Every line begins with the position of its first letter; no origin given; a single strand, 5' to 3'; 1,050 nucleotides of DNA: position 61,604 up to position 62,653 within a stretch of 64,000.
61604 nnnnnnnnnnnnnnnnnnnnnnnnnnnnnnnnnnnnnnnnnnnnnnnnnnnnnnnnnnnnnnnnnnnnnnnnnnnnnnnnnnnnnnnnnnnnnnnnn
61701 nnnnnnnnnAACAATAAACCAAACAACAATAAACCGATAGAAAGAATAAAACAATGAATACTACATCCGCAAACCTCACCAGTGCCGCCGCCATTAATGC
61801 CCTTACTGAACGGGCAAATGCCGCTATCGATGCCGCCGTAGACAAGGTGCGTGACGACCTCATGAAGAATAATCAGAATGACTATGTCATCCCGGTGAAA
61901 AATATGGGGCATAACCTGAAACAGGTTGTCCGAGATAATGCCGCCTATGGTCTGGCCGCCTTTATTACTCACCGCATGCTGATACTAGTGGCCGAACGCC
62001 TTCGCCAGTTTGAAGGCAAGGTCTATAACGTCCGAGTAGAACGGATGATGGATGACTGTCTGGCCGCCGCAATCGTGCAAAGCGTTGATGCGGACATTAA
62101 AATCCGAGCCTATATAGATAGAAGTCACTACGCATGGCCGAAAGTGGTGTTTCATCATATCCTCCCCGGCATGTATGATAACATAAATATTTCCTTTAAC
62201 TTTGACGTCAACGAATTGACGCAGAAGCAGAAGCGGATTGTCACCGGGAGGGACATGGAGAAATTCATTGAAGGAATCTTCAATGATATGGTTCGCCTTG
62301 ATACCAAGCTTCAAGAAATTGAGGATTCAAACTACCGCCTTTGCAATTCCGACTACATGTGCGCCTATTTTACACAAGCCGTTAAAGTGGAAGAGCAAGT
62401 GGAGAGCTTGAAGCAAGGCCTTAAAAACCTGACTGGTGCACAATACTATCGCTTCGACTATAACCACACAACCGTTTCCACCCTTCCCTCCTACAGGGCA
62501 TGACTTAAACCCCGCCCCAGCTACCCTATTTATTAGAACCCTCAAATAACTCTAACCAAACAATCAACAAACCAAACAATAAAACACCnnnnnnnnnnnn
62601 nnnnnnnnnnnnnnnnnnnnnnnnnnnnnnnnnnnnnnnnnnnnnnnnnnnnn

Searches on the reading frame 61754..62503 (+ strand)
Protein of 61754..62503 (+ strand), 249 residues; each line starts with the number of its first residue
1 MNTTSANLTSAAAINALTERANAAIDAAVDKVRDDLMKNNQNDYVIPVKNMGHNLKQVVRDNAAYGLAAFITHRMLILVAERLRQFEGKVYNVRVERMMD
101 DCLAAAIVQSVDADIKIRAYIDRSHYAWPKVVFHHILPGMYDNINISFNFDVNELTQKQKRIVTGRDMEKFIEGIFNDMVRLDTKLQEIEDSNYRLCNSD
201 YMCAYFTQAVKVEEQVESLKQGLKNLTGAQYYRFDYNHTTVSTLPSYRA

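Call 24: search_protein_families(library=pfam, proteins=[window:61754-62503:+], max_evalue=0.01)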
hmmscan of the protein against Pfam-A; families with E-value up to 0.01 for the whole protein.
window:61754-62503:+ (249 aa): 0 families

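Call 86: search_solved_structures(query=window:61754-62503:+, max_evalue=1)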
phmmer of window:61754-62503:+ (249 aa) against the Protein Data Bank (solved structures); distinct sequences matched with E-value up to 1: 2.
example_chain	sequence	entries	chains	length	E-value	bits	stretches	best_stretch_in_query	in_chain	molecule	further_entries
7z8z_A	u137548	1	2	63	0.38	13.7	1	167-226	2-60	Heat shock factor 2-binding protein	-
7f00_A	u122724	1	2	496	0.91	12.5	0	79-119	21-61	UPF0371 protein SPRM200_0309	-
